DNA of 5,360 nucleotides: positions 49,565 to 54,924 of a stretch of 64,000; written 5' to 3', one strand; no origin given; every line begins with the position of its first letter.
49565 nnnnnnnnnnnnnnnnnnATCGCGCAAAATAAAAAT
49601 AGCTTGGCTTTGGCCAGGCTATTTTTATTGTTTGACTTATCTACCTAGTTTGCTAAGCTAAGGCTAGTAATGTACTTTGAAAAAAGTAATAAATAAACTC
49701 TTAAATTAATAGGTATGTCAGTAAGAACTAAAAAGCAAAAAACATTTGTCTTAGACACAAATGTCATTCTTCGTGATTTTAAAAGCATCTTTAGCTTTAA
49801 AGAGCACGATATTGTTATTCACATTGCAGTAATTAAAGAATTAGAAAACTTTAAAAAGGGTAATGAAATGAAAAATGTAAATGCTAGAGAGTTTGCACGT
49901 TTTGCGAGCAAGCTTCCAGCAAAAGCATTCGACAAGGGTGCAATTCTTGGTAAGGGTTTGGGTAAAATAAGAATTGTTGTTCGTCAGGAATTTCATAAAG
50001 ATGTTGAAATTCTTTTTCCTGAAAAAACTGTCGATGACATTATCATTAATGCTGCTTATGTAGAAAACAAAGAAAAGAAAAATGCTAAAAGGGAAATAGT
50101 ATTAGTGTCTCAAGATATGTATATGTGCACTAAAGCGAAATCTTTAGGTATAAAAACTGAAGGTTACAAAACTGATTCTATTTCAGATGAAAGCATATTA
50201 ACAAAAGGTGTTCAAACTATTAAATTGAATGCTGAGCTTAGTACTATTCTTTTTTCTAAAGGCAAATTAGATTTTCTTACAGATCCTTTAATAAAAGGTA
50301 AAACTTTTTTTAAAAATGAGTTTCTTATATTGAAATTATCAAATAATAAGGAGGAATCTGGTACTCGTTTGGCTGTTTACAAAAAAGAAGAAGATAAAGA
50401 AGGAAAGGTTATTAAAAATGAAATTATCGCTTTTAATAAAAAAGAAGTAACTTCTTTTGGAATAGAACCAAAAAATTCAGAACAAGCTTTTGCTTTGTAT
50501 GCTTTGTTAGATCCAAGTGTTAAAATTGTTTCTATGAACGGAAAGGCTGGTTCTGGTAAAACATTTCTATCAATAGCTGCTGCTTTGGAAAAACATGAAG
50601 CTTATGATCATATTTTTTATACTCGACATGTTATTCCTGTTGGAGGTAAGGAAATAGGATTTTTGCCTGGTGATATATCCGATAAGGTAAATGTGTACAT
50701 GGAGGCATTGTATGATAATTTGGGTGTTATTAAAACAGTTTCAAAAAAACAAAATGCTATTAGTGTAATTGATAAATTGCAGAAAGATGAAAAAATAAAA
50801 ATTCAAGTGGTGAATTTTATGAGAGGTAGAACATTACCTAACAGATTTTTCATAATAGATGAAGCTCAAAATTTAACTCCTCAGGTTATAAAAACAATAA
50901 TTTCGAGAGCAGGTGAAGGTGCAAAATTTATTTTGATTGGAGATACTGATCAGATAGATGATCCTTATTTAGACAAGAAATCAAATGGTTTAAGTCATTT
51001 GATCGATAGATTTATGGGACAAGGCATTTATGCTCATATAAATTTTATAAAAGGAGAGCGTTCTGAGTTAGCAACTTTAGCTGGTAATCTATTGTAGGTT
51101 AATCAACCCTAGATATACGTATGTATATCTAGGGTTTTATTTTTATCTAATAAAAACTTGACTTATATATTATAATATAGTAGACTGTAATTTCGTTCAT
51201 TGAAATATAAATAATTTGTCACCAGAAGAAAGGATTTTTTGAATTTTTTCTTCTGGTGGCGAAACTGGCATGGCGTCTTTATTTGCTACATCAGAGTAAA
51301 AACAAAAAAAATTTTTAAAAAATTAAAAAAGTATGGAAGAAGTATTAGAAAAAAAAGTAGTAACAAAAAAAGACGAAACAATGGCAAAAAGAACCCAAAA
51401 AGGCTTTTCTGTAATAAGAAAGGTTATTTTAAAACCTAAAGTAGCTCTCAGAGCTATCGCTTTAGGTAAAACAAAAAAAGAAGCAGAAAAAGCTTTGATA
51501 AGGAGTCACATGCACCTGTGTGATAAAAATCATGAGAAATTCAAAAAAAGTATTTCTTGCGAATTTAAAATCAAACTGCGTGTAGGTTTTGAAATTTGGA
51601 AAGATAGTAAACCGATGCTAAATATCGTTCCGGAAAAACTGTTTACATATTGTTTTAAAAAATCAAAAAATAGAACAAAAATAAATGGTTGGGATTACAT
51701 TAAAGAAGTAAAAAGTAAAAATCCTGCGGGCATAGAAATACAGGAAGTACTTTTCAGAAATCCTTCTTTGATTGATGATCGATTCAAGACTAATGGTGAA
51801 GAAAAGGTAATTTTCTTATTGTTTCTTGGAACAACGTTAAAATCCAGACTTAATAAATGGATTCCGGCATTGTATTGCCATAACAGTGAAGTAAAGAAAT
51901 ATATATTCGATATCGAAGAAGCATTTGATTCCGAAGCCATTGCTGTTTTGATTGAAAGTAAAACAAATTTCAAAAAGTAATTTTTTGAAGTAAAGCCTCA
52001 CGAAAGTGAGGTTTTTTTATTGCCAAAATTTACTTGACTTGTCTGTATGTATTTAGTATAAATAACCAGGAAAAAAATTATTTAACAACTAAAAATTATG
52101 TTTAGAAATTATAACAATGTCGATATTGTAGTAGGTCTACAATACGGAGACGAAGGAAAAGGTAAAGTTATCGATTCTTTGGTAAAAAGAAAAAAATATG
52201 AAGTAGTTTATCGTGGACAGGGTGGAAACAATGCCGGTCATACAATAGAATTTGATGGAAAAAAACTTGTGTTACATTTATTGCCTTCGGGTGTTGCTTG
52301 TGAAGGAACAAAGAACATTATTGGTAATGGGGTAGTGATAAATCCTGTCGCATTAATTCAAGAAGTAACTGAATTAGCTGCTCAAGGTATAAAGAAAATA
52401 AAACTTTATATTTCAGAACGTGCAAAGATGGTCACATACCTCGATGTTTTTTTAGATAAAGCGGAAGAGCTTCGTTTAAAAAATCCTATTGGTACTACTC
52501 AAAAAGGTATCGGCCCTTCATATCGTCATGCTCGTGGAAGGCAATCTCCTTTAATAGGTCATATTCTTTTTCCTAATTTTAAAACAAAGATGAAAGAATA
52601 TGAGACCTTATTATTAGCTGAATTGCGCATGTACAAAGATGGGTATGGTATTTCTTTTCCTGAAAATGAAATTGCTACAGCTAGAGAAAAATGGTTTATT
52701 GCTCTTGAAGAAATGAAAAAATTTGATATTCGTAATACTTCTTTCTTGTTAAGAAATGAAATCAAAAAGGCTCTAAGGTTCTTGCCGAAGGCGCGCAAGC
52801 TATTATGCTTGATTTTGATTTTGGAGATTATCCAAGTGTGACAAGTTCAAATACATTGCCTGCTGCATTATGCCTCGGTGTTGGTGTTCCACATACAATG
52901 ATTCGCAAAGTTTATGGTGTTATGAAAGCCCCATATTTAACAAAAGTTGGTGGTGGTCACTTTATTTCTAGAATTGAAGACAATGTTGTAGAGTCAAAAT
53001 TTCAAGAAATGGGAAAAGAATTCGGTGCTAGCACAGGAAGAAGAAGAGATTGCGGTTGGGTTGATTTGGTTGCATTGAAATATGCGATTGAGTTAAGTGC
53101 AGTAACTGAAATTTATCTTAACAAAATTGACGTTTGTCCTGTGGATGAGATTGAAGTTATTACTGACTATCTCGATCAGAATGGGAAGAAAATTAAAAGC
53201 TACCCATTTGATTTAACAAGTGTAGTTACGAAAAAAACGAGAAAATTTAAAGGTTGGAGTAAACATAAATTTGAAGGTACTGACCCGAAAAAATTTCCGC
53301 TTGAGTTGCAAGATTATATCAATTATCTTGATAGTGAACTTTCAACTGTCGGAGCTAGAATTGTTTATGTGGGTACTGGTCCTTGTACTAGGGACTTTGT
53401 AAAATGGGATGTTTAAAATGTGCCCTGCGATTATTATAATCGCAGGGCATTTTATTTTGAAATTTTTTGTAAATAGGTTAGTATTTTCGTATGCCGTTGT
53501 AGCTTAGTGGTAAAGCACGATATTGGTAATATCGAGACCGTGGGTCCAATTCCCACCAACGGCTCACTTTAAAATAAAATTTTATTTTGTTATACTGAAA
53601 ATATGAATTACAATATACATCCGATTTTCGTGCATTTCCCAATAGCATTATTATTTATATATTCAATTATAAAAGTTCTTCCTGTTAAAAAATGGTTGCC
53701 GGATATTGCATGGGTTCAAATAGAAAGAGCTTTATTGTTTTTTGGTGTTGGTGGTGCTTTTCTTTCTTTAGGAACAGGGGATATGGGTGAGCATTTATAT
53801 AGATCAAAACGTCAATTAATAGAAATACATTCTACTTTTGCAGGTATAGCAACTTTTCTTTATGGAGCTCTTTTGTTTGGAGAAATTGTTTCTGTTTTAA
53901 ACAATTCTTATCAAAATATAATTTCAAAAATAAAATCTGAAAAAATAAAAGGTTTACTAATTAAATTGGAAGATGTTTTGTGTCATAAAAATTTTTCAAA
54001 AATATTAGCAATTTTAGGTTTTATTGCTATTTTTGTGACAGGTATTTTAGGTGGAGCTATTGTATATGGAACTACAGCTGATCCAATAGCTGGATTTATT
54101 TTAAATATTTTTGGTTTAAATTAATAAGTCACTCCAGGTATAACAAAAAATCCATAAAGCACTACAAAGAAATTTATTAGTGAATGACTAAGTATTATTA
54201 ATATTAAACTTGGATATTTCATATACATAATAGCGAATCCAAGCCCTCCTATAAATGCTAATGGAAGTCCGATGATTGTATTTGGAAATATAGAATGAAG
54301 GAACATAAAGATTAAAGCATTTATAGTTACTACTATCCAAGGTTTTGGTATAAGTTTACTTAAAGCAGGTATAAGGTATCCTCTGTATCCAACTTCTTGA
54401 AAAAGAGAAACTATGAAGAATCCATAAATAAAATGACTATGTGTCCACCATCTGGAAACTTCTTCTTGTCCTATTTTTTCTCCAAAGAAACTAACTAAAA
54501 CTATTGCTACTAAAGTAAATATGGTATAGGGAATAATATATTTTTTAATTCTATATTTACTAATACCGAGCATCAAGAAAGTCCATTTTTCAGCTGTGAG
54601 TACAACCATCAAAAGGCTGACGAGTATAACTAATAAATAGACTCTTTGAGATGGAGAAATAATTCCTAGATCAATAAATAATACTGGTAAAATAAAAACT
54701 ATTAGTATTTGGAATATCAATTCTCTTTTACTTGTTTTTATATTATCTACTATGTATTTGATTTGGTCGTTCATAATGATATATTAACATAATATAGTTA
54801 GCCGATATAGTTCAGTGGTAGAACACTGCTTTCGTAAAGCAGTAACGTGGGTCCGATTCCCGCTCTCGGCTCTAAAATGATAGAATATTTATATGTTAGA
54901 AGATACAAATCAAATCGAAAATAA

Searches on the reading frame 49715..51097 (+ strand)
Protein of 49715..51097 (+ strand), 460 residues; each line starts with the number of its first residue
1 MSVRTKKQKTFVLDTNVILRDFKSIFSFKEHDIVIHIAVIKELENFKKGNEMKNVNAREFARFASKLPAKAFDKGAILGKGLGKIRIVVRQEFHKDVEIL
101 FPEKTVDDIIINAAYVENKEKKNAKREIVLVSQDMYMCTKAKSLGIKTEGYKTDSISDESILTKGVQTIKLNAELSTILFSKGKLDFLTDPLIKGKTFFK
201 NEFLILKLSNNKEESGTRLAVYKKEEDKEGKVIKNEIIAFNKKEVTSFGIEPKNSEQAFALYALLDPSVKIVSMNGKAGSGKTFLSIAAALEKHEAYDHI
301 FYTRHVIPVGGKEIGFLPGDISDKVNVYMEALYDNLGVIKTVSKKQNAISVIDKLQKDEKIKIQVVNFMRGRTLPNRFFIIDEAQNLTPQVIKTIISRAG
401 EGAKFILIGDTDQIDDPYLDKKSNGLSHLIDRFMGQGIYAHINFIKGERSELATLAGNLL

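Call 9: search_protein_families(library=pfam, proteins=[window:49715-51097:+], max_evalue=0.001)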
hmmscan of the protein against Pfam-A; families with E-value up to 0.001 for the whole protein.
window:49715-51097:+ (460 aa): 5 families
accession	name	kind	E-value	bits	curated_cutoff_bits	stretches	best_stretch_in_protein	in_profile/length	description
PF02562.22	PhoH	-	2.1e-44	151.9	27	1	250-444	2-186/205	PhoH-like protein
PF13638.12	PIN_4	-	8.2e-28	97.8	21.9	1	11-152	1-132/132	PIN domain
PF13604.12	AAA_30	-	1e-07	32.3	27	0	372-415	85-129/191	AAA domain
PF13245.12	AAA_19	-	1.4e-05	25.7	25.1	1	345-414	71-129/134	AAA domain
PF13401.12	AAA_22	-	6.3e-05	23.7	27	1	276-411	12-124/130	AAA domain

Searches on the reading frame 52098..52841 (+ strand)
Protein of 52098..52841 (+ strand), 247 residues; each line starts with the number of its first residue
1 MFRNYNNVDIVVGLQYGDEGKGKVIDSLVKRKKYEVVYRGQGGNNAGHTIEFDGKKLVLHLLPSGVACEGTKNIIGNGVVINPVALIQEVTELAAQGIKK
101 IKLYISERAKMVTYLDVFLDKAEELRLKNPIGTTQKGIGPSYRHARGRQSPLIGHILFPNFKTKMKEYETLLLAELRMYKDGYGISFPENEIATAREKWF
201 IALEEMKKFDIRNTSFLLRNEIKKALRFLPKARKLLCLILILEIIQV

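Call 43: search_protein_families(library=pfam, proteins=[window:52098-52841:+], max_evalue=0.001)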
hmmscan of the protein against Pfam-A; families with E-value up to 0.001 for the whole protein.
window:52098-52841:+ (247 aa): 1 family
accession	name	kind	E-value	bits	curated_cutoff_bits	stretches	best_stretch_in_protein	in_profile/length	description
PF00709.27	Adenylsucc_synt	-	4.9e-51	174.2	27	1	10-224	1-208/416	Adenylosuccinate synthetase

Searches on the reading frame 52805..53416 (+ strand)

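Call 43: search_protein_families(library=pfam, proteins=[window:52805-53416:+], max_evalue=0.001)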
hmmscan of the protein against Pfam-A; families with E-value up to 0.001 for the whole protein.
window:52805-53416:+ (203 aa): 1 family
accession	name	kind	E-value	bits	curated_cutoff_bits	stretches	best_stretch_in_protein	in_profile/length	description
PF00709.27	Adenylsucc_synt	-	1.1e-49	169.8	27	1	1-195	221-412/416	Adenylosuccinate synthetase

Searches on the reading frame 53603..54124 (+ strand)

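Call 43: search_protein_families(library=pfam, proteins=[window:53603-54124:+], max_evalue=0.001)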
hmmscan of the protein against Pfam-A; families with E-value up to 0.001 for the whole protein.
window:53603-54124:+ (173 aa): 1 family
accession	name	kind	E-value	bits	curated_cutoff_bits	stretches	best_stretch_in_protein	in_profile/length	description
PF09990.14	DUF2231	-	0.00012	22.6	26.4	0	4-91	3-88/139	Predicted membrane protein (DUF2231)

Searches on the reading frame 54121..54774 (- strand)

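Call 43: search_protein_families(library=pfam, proteins=[window:54121-54774:-], max_evalue=0.001)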
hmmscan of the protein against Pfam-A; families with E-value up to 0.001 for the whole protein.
window:54121-54774:- (217 aa): 1 family
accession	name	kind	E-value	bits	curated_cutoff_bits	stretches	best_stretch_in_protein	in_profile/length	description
PF02517.21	Rce1-like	-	2.1e-13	50.8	22.4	1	110-203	3-93/93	Type II CAAX prenyl endopeptidase Rce1-like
